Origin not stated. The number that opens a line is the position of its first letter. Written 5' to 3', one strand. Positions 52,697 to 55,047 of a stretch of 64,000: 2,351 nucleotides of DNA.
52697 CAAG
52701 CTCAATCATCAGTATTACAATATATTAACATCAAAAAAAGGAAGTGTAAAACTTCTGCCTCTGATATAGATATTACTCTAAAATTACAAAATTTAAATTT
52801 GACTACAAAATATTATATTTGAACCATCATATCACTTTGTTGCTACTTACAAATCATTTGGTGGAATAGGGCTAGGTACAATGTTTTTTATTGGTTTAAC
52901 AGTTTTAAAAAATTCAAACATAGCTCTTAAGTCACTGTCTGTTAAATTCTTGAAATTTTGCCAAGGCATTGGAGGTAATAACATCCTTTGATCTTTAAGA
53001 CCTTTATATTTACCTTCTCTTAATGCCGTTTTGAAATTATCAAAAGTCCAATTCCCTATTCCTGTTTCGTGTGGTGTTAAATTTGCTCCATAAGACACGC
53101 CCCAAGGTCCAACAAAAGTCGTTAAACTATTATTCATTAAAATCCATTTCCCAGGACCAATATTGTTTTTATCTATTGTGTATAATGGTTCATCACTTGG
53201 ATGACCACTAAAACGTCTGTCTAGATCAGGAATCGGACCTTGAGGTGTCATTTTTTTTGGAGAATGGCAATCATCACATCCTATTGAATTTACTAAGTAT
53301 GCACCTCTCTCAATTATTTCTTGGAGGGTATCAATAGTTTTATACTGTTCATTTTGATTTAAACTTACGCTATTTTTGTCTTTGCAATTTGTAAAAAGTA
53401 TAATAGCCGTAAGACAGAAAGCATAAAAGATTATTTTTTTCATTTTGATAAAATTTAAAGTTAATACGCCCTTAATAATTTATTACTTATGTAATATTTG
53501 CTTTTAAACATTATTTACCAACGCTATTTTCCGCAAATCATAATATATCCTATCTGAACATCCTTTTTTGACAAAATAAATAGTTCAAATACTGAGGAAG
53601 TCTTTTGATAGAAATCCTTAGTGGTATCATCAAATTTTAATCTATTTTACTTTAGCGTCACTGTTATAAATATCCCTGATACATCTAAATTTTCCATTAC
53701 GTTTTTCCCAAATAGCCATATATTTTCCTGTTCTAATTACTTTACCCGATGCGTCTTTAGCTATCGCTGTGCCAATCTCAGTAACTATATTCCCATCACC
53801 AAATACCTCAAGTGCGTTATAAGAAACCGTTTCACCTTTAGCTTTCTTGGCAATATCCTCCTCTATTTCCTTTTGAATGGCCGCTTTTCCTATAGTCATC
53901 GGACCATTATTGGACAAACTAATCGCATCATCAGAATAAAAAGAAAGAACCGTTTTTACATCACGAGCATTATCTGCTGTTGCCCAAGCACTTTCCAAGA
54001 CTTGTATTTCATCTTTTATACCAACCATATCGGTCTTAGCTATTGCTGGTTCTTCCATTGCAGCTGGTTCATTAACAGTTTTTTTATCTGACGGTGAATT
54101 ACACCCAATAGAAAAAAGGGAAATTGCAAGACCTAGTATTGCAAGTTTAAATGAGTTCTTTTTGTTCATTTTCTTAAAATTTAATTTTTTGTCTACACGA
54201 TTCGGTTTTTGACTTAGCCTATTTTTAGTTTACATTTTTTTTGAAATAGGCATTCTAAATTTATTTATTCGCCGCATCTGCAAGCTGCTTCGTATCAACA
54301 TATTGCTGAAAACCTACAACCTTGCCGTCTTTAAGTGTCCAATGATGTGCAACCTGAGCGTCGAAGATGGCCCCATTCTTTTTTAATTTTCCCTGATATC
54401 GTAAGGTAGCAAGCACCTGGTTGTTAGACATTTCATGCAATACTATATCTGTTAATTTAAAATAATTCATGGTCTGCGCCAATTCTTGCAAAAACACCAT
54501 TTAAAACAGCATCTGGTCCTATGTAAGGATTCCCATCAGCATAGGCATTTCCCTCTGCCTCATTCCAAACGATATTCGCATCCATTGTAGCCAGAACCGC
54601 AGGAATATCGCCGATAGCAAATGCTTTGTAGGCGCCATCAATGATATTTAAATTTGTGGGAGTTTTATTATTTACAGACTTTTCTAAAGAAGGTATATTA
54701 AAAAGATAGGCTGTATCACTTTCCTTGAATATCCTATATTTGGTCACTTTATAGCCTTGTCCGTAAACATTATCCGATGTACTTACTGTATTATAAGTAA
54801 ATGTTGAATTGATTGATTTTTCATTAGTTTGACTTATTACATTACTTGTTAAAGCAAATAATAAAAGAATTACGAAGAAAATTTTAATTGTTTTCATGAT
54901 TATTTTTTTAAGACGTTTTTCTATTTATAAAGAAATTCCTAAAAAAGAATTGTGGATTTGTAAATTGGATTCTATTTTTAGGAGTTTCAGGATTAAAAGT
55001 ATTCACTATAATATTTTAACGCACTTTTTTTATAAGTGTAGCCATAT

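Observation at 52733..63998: HTCS followed by ten small, mostly exported NTF2-like / two-module alpha+beta / cupin proteins plus a cytochrome c and an SDR, with no SusC/D or glycoside hydrolase in view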

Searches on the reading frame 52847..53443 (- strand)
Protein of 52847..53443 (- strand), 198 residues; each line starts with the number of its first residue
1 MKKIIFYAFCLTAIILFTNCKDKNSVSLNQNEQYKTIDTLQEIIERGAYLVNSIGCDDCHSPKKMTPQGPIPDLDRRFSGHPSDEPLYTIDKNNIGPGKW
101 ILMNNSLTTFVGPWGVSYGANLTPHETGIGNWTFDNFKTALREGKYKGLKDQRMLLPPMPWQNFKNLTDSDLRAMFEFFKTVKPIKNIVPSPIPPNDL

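Call 4: search_protein_families(library=pfam, proteins=[window:52847-53443:-], max_evalue=0.1)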
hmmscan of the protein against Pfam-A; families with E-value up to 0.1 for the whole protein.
window:52847-53443:- (198 aa): 2 families
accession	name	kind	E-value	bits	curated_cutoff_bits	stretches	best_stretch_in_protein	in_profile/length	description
PF00034.26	Cytochrom_C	-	0.00012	23.8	21.3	1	45-182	2-89/90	Cytochrome c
PF13442.11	Cytochrome_CBB3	-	0.073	13.8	27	0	44-77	3-30/68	Cytochrome C oxidase, cbb3-type, subunit III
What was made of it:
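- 52847..53443 (-): g10: monohaem class I cytochrome c lipoprotein (CDDCH; FTNC lipobox). Pfam Cytochrom_C 1e-4 (call 4).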

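Call 6: search_protein_families(library=ncbifam, proteins=[window:52847-53443:-], max_evalue=0.1)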
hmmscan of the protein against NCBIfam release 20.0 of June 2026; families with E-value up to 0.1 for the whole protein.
window:52847-53443:- (198 aa): 2 families
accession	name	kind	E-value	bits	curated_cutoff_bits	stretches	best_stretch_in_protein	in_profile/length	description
NF053690.1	BamK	equivalog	0.021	14.7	120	1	1-39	1-39/199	BamK family beta-barrel-assembly machinery protein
NF008339.0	PRK11125.1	equivalog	0.03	13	595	1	45-66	156-177/487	ammonia-forming cytochrome c nitrite reductase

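Call 39: search_solved_structures(query=window:52847-53443:-, max_evalue=1)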
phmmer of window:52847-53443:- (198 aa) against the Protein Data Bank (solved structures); distinct sequences matched with E-value up to 1: 17.
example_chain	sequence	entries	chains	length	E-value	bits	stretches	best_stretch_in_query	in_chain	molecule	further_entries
8hdd_B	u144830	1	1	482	6.4e-20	74.6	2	114-191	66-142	Glucose dehydrogenase beta subunit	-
9x0q_B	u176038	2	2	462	1.6e-17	66.8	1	114-185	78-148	Alcohol dehydrogenase (quinone), cytochrome c subunit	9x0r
8gy2_B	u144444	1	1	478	1.8e-17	66.6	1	112-186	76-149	Alcohol dehydrogenase (quinone), cytochrome c subunit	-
7w2j_C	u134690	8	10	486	6.2e-14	55.1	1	112-192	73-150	Fructose dehydrogenase cytochrome subunit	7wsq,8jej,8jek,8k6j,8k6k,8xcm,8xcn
8gy3_A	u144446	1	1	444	7.7e-09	38.4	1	112-193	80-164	Cytochrome c subunit of aldehyde dehydrogenase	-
3ubr_A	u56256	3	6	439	0.0027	20.3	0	42-70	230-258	Cytochrome c-552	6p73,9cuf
3bng_A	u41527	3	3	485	0.0031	20.1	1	47-79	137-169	Cytochrome c-552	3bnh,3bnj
1fs7_A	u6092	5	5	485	0.0031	20.1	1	47-79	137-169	CYTOCHROME C NITRITE REDUCTASE | Cytochrome c-552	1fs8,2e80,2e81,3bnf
1fs9_A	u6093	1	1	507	0.0034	20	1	47-79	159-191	CYTOCHROME C NITRITE REDUCTASE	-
4wjy_A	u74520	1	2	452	0.019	17.6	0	35-83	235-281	Cytochrome c-552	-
1gu6_A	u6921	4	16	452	0.033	16.7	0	42-83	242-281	CYTOCHROME C552 | Cytochrome c-552 | Cytochrome c nitrite reductase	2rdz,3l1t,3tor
2rf7_A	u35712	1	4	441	0.034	16.7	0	42-83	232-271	Cytochrome c-552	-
9jqa_C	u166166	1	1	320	0.044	16.3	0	9-65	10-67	Fructose dehydrogenase cytochrome subunit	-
4l8p_A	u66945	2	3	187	0.053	16.1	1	58-123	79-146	Bile acid 7a-dehydratase, BaiE | Bile acid 7-alpha dehydratase, BaiE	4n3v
1qdb_A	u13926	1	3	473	0.082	15.5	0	46-78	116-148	CYTOCHROME C NITRITE REDUCTASE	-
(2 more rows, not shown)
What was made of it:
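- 52847..53443 (-): First haem domain of FAD-GDH, ADH and FDH cytochrome subunits at 6e-20 (call 39).
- On Class I cytochrome c (g10): It matches cytochrome subunits of FAD-GDH, ADH and FDH at 6e-20 (call 39).
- Closest known: Cytochrome c subunits of membrane-bound quinone-reducing dehydrogenases. Same: g10 aligns with their first haem domain at E 6e-20 to 6e-14 (call 39).
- Checked: g10 has CDDCH and matches the first haem domain of dehydrogenase cytochrome subunits at 6e-20 (call 39).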

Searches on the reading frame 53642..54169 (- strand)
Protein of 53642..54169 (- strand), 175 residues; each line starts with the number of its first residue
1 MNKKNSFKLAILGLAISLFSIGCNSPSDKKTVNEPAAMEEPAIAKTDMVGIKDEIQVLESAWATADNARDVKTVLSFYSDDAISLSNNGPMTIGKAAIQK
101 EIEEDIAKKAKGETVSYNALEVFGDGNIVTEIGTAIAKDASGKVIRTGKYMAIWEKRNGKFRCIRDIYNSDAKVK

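Call 4: search_protein_families(library=pfam, proteins=[window:53642-54169:-], max_evalue=0.1)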
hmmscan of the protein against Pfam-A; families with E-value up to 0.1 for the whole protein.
window:53642-54169:- (175 aa): 5 families
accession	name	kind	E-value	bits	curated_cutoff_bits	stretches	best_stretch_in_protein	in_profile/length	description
PF14534.12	DUF4440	-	3e-12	47.3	25.2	1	57-162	3-106/107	Domain of unknown function (DUF4440)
PF12680.13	SnoaL_2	-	1.4e-06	29.3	27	1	61-161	3-99/102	SnoaL-like domain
PF02136.26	NTF2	-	0.00078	20.3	21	1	60-168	8-114/116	Nuclear transport factor 2 (NTF2) domain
PF08332.16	CaMKII_AD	-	0.0053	17.4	22.1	1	54-165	4-121/128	Calcium/calmodulin dependent protein kinase II association domain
PF11463.14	R-HINP1I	-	0.063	13.2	25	1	69-111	154-196/208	R.HinP1I restriction endonuclease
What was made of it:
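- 53642..54169 (-): g9: DUF4440/NTF2-like lipoprotein (SIGC lipobox). Pfam DUF4440 3e-12 and SnoaL_2 1.4e-6 (call 4).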

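Call 6: search_protein_families(library=ncbifam, proteins=[window:53642-54169:-], max_evalue=0.1)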
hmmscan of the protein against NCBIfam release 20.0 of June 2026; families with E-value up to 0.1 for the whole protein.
window:53642-54169:- (175 aa): 3 families
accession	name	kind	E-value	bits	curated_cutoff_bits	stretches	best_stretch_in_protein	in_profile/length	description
TIGR02246.1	TIGR02246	subfamily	8.8e-07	29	33.95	1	53-136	4-88/128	SgcJ/EcaC family oxidoreductase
TIGR02096.1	TIGR02096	subfamily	0.0069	16.7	97.1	1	60-102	5-48/129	ketosteroid isomerase-related protein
NF043032.1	archaea_histone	superfamily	0.034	14.5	50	0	106-140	8-40/60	histone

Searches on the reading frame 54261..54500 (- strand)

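Call 3: search_protein_families(library=pfam, proteins=[window:54261-54500:-], max_evalue=0.1)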
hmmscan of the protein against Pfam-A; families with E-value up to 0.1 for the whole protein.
window:54261-54500:- (79 aa): 1 family
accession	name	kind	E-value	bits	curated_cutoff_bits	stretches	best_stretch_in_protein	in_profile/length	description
PF12680.13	SnoaL_2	-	0.0051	17.8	27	1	19-62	55-100/102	SnoaL-like domain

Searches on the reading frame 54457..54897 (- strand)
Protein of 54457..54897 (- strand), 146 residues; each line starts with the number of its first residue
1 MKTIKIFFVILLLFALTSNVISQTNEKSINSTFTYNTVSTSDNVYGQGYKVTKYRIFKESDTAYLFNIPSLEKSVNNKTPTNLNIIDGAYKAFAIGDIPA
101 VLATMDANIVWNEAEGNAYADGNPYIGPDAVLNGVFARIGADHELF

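Call 3: search_protein_families(library=pfam, proteins=[window:54457-54897:-], max_evalue=0.1)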
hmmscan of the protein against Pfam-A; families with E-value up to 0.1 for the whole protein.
window:54457-54897:- (146 aa): 2 families
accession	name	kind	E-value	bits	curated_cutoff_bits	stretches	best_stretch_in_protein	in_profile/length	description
PF11777.13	DUF3316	-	0.021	15.2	24.4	1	7-51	3-47/145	Protein of unknown function (DUF3316)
PF22619.2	DNA_polI_exo1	-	0.061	13.6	27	1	10-51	77-118/140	DNA polymerase I, ribonuclease H-like domain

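Call 6: search_protein_families(library=ncbifam, proteins=[window:54457-54897:-], max_evalue=0.1)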
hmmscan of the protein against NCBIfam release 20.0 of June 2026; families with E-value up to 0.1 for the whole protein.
window:54457-54897:- (146 aa): 2 families
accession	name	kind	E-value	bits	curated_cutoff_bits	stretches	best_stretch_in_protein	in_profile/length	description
NF008248.0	PRK11024.1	equivalog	0.023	14.8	162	1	5-44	23-62/142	colicin uptake protein TolR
NF010532.0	PRK13922.9-3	equivalog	0.037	13.1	243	1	7-79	13-85/280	rod shape-determining protein MreC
